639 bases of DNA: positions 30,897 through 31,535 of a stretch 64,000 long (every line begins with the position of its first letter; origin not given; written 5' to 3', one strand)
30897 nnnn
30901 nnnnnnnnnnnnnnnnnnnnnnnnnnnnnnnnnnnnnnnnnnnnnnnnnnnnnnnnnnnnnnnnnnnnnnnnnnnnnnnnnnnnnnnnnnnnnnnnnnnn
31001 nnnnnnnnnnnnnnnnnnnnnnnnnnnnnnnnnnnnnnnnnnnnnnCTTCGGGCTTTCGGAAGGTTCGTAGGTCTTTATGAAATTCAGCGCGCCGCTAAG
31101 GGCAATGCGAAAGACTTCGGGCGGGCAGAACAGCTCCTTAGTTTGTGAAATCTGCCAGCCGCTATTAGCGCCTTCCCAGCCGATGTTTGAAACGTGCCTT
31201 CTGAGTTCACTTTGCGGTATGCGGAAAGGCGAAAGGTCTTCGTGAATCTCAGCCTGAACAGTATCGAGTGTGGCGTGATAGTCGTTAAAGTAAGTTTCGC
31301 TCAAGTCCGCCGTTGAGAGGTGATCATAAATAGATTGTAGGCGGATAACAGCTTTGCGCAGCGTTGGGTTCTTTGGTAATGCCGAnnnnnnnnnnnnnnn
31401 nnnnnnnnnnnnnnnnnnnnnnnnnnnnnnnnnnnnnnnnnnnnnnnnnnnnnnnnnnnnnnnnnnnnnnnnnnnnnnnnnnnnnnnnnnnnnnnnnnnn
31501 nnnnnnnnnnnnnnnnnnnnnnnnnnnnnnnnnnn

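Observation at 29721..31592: Membrane-tethered protein with five tandem winged-helix-like modules: an architecture I cannot place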

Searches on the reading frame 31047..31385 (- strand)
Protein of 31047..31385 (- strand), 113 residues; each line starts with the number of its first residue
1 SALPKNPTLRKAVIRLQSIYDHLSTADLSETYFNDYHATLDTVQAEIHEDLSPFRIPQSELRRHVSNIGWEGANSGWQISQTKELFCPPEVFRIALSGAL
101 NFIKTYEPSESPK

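Call 35: search_protein_representatives(alignment_id=A1)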
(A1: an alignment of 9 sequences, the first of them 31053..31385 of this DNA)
Query: 9 sequences, 111 profile positions. Proteins with E-value up to 0.001 (for the whole library): 567; up to 1e-10: 114; up to 1e-30: 11. The best 150 are listed.
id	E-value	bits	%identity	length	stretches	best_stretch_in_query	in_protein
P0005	2.2e-89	311.1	-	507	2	1-110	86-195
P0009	3.9e-55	200.8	-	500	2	4-103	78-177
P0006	6.1e-50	184.1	-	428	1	1-109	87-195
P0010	3.1e-49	181.8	-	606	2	2-108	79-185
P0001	1.3e-47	176.5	-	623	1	1-109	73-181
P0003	1.4e-47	176.5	-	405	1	1-109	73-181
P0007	1.2e-43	163.8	-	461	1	3-110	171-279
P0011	1.6e-40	153.8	-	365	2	4-104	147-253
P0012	3.1e-40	152.8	-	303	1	4-105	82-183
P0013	4.6e-40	152.3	-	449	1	1-107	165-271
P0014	1.2e-36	141.3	-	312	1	3-106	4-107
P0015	2.5e-30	120.9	-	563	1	1-110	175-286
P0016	5.2e-28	113.5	-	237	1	2-105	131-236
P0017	9.1e-26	106.2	-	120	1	5-103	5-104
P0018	6.9e-25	103.4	-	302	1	5-106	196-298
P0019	1.2e-23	99.4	-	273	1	1-103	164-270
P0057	1.6e-14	70.0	-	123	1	9-103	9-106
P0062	7.4e-14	67.9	-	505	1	3-102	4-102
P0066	2.9e-13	66.0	-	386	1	5-107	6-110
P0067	3.4e-13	65.8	-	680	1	3-100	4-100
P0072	8.3e-13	64.5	-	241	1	11-108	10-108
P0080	2.1e-12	63.2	-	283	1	4-107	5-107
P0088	3.3e-12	62.6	-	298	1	11-105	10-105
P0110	5.7e-11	58.6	-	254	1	3-103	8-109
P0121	1.5e-10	57.3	-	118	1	10-108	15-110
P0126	1.9e-10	56.9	-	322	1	11-103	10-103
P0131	2.3e-10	56.7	-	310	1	8-106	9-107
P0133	2.3e-10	56.6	-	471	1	9-106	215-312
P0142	5.1e-10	55.5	-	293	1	1-103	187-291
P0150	7.4e-10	55.0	-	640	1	5-103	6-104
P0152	8.4e-10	54.8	-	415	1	4-103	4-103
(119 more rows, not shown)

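Call 47: search_solved_structures(query=A4, max_evalue=10, show_alignments=1)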
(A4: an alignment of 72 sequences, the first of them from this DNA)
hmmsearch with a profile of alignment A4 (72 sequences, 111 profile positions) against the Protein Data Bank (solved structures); distinct sequences matched with E-value up to 10: 6.
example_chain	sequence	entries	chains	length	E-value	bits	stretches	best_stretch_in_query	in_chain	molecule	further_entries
3wd6_A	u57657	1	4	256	0.36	14.1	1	24-45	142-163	Omega-class glutathione S-transferase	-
6f0k_H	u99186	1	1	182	0.69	13.2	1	4-44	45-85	ActH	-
1xv5_A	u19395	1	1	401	0.79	13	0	18-44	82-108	DNA alpha-glucosyltransferase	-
1y8z_A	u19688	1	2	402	0.79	13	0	18-44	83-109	DNA alpha-glucosyltransferase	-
1y6f_A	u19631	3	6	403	0.8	13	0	18-44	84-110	DNA alpha-glucosyltransferase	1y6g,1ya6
8glv_Cn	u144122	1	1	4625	1.3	12.4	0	9-49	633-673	AAA+ ATPase domain-containing protein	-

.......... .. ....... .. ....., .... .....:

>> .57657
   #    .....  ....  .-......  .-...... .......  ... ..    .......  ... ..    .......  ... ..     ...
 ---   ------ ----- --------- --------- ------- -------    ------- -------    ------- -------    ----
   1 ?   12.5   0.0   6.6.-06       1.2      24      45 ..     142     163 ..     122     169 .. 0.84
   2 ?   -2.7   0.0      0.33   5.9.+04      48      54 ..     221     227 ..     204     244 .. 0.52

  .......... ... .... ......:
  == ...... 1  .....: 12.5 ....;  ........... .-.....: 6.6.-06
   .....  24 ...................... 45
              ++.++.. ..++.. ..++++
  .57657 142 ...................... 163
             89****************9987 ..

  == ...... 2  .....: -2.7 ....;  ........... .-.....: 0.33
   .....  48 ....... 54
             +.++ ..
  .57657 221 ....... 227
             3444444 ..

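Call 48: search_protein_families(library=pfam, proteins=[P0013, P0018, P0015, P0019, P0062, P0067, P0072, P0080, P0133, P0150], max_evalue=0.1)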
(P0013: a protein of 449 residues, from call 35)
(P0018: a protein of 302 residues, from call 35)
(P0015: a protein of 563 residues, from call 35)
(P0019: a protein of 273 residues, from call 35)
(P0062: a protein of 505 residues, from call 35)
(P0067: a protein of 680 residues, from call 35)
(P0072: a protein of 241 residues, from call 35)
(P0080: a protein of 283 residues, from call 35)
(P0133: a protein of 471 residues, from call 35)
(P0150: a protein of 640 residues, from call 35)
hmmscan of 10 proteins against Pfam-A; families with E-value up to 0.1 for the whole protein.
P0013 (449 aa): 7 families
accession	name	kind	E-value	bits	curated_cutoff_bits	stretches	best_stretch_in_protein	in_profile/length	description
PF01022.26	HTH_5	-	3.6e-05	24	22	1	291-334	2-45/47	Bacterial regulatory protein, arsR family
PF13463.12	HTH_27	-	6.4e-05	23.6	22.2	1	296-352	8-68/68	Winged helix DNA-binding domain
PF14947.12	HTH_45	-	0.00034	21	25.5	0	396-443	26-67/77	Winged helix-turn-helix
PF01047.28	MarR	-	0.00065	20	24.6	0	295-335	7-48/59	MarR family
PF13601.12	HTH_34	-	0.0014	19.2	27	0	294-358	6-71/80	Winged helix DNA-binding domain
PF14277.12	DUF4364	-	0.012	15.9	26.9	0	406-442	36-70/162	Domain of unknown function (DUF4364)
PF21984.2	DnaD_N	-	0.035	14.7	27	0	392-436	38-85/101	DnaD N-terminal domain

P0018 (302 aa): 6 families
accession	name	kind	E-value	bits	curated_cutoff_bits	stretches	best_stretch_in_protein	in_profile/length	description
PF13676.11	TIR_2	-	1.1e-06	29.5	28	1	2-63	35-98/122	TIR domain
PF01582.25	TIR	-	0.00031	21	21.3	1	2-39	40-77/179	TIR domain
PF13713.11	BRX_N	-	0.00065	19.8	24.5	1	72-99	6-33/37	Transcription factor BRX N-terminal domain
PF08937.16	ThsB_TIR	-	0.0092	16.8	21.2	1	5-55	46-96/100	Thoeris protein ThsB, TIR-like domain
PF05960.17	DUF885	-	0.026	14.6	32.4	1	175-243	237-308/532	Bacterial protein of unknown function (DUF885)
PF05014.21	Nuc_deoxyrib_tr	-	0.072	13.7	28.8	0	9-54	54-98/117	Nucleoside 2-deoxyribosyltransferase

P0015 (563 aa): 10 families
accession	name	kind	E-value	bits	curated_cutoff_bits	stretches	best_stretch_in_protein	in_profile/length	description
PF14947.12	HTH_45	-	5e-11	42.9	25.5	2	494-558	10-67/77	Winged helix-turn-helix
PF01022.26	HTH_5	-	1.6e-06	28.3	22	1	489-536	1-46/47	Bacterial regulatory protein, arsR family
PF13463.12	HTH_27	-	8.8e-06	26.3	22.2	1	413-470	7-68/68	Winged helix DNA-binding domain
PF24409.1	wHTH-PRTase_assc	-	8.4e-05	23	27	0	500-558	5-56/83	wHTH-PRTase associated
PF04703.18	FaeA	-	0.00061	20.5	20.7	1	494-546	4-55/62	FaeA-like protein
PF13601.12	HTH_34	-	0.0012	19.4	27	0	426-476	18-71/80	Winged helix DNA-binding domain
PF03551.20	PadR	-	0.0029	18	27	0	432-476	27-75/75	Transcriptional regulator PadR-like family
PF13412.12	HTH_24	-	0.02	14.9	21.9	0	488-535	1-47/48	Winged helix-turn-helix DNA-binding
PF17782.7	DprA_WH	-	0.048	14.1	22.9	0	484-530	6-50/61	DprA winged helix domain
PF01047.28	MarR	-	0.097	13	24.6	0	490-536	3-48/59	MarR family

P0019 (273 aa): 0 families

P0062 (505 aa): 0 families

P0067 (680 aa): 0 families

P0072 (241 aa): 0 families

P0080 (283 aa): 0 families

P0133 (471 aa): 0 families

P0150 (640 aa): 3 families
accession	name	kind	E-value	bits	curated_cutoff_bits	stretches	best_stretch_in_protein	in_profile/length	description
PF08357.16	SEFIR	-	1.3e-18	68.1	23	1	239-377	2-150/150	SEFIR domain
PF13676.11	TIR_2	-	2.2e-11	44.8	28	1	241-377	2-121/122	TIR domain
PF23559.1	WH_DRP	-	0.027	15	27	0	586-614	16-40/71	Disease resistance protein Winged helix domain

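Call 53: find_related_loci(query=A5, collection=genome_contigs, flank=8000)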
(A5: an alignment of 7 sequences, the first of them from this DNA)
Query A5 (113 aa) in genome_contigs; peptide patterns used: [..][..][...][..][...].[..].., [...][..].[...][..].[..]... (x = any residue, [..] = any of these).
24 stretches matched a pattern, but none encodes a relative of the query by tblastn (E <= 1e-3).

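Call 54: predict_structure(alignment_id=A4)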
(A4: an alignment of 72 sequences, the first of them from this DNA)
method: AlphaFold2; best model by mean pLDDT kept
length: 113 residues; sequences in the alignment: 72
mean_pLDDT: 90.4   pTM: 0.77
mean pLDDT of the five models: 90.4, 90.0, 90.0, 85.6, 82.7
residues with pLDDT >= 90: 80; 70-90: 27; 50-70: 6; < 50: 0
segments of 3 or more residues with pLDDT < 50: none
pLDDT, mean of each block of 10 residues (from residue 1): 83 97 94 97 97 98 85 77 93 98 84 62
secondary structure, 60 per line:
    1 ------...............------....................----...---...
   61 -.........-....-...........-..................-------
elements in order: H7-21 H30-47 E62-70 H72-75 E77-87 H89-106

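Call 57: fold_search(model_id=the predicted structure, library=pdb)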
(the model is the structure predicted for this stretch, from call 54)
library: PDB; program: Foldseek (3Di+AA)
matches with E <= 10: 102; with E <= 0.001: 0
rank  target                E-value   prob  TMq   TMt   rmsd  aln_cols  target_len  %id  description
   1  9c3c_n                1.6e+00  0.02  0.15  0.11  18.6       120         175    8  Cryo-EM structure of native dystrophin-glycoprotein complex (DGC) (released 2024-10-23)
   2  6v6d_A                1.8e+00  0.05  0.21  0.14  16.6       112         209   12  Cryo-EM structure of human pannexin 1 (released 2020-04-01)
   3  8ieb_B                1.9e+00  0.05  0.22  0.12  16.1       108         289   11  Cryo-EM structure of GPR156 of GPR156-miniGo-scFv16 complex (local refine) (released 2024-02-14)
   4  5x6q                  2.1e+00  0.10  0.29  0.10   8.7       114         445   12  Crystal structure of Pseudomonas fluorescens KMO in complex with Ro 61-8048 (released 2018-02-21)
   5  4uw8_G                2.2e+00  0.05  0.22  0.09  10.7       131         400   10  Structure of the carboxy-terminal domain of the bacteriophage T5 L- shaped tail fiber with its intra-molecular chapero (released 2015-08-05)
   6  7d3u_C                2.2e+00  0.04  0.17  0.15  14.5        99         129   13  Structure of Mrp complex from Dietzia sp. DQ12-45-1b (released 2020-12-09)
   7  8qa2_C                2.3e+00  0.04  0.21  0.14  17.0       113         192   14  Cryo-EM structure of Cx26 solubilised in LMNG: classification on subunit A; Nconst-mon conformation (released 2024-06-12)
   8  6ei9_B                2.6e+00  0.14  0.34  0.16   6.1       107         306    9  Crystal structure of E. coli tRNA-dihydrouridine synthase B (DusB) (released 2018-01-17)
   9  2erj_D                2.9e+00  0.06  0.26  0.23  13.7       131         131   11  Crystal structure of the heterotrimeric interleukin-2 receptor in complex with interleukin-2 (released 2006-02-21)
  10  6ha1_g                2.9e+00  0.03  0.23  0.19  13.7       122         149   11  Cryo-EM structure of a 70S Bacillus subtilis ribosome translating the ErmD leader peptide in complex with telithromyci (released 2018-08-29)
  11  8gyo_B                3.1e+00  0.03  0.22  0.11  24.7       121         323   10  Inner channel lipids regulated gating mechanism of human pannexins. (released 2024-04-17)
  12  7qfu                  3.3e+00  0.03  0.21  0.17  17.6       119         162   13  Crystal Structure of AtlA catalytic domain from Enterococcus feacalis (released 2022-09-21)
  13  8ieb_A                3.3e+00  0.03  0.21  0.12  16.4       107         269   12  Cryo-EM structure of GPR156 of GPR156-miniGo-scFv16 complex (local refine) (released 2024-02-14)
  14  1m48_A                3.7e+00  0.04  0.23  0.22  14.7       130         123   11  Crystal Structure of Human IL-2 Complexed with (R)-N-[2-[1-(Aminoiminomethyl)-3-piperidinyl]-1-oxoethyl]-4-(phenylethy (released 2002-07-31)
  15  6vax_A                3.7e+00  0.03  0.21  0.05  14.1       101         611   11  Crystal structure of human SDHA-SDHAF2 assembly intermediate (released 2020-08-26)
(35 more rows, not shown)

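Call 58: find_homologous_proteins(query=A4, max_evalue=0.00001)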
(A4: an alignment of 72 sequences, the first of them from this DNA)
Query A4 (72 sequences) (113 aa, profile of the alignment): 6 proteins with E <= 0.00001 among 631 candidates.
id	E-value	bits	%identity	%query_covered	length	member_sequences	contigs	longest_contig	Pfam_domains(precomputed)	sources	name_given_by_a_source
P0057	8.4e-29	118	26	94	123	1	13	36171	-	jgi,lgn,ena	-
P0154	5.4e-28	115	24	94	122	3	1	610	-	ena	-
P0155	8.7e-28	114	27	86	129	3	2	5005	-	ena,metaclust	metaclust:\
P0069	3.8e-25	106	25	78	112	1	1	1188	-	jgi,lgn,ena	-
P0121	9.0e-23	98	23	81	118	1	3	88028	-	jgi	jgi:hypothetical protein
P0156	1.9e-18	84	24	70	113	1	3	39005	-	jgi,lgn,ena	jgi:hypothetical protein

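Call 60: find_encoding_contigs(protein=P0057, flank=7000, max_places=4)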
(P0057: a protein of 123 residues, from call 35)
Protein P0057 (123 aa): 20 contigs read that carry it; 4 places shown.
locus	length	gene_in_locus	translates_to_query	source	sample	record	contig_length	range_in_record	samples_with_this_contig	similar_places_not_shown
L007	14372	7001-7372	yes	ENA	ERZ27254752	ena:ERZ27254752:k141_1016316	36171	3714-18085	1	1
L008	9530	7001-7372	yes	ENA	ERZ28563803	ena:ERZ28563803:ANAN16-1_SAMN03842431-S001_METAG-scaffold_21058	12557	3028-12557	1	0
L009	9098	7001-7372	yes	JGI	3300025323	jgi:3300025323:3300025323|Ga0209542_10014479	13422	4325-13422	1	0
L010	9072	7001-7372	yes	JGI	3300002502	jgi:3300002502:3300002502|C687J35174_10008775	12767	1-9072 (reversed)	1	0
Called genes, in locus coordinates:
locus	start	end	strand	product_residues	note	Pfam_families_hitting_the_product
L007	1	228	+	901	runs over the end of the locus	PF00690:Cation_ATPase_N, PF00122:E1-E2_ATPase, PF13246:Cation_ATPase, PF00702:Hydrolase, PF00689:Cation_ATPase_C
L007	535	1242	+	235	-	PF00561:Abhydrolase_1, PF12697:Abhydrolase_6, PF12146:Hydrolase_4 (weak)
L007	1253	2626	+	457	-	PF08245:Mur_ligase_M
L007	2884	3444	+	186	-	-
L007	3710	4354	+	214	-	PF01726:LexA_DNA_bind, PF00717:Peptidase_S24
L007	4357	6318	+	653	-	PF13588:HSDR_N_2, PF02384:N6_Mtase, PF07669:Eco57I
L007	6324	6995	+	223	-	PF13643:DUF4145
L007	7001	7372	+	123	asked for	-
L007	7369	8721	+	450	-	PF01420:Methylase_S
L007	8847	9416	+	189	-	-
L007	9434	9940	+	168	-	-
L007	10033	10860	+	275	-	PF01926:MMR_HSR1, PF02421:FeoB_N (weak), PF06071:YchF-GTPase_C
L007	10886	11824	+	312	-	PF18920:DUF5671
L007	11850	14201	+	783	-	PF00133:tRNA-synt_1, PF09334:tRNA-synt_1g, PF13603:tRNA-synt_1_2, PF00133:tRNA-synt_1, PF08264:Anticodon_1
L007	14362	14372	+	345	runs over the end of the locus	PF04545:Sigma70_r4, PF05066:HARE-HTH (faint)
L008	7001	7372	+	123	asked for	-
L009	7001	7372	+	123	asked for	-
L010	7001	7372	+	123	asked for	-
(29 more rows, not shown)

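Call 61: find_encoding_contigs(protein=P0121, flank=7000, max_places=3)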
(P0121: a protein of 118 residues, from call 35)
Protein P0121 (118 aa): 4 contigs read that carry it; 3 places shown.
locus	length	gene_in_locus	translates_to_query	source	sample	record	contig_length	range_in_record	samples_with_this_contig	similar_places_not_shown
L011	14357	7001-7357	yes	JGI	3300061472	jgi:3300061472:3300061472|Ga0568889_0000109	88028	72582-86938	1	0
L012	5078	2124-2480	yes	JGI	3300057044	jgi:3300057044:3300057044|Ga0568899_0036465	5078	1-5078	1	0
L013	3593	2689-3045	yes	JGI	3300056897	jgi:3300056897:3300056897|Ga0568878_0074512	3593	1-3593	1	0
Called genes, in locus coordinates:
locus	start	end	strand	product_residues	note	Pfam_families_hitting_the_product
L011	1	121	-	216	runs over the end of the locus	PF11101:DUF2884 (faint)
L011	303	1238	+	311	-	PF20244:DUF6599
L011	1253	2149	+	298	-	-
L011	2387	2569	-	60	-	-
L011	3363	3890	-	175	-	PF13648:Lipocalin_4 (weak)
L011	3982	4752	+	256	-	PF03309:Pan_kinase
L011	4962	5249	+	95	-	PF00166:Cpn10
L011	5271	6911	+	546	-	PF00118:Cpn60_TCP1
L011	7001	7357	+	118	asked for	-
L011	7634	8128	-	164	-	PF01661:Macro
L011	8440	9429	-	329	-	PF01584:CheW, PF00072:Response_reg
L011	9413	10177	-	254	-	PF00512:HisKA (weak), PF02518:HATPase_c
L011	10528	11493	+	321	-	PF01370:Epimerase, PF04321:RmlD_sub_bind, PF16363:GDP_Man_Dehyd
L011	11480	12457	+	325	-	PF01073:3Beta_HSD, PF01370:Epimerase, PF02719:Polysacc_synt_2 (weak), PF04321:RmlD_sub_bind, PF16363:GDP_Man_Dehyd, PF07993:NAD_binding_4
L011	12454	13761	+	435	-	PF02826:2-Hacid_dh_C (faint), PF03721:UDPG_MGDP_dh_N, PF03446:NAD_binding_2 (weak), PF00984:UDPG_MGDP_dh, PF03720:UDPG_MGDP_dh_C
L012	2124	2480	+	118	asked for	-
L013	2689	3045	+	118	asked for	-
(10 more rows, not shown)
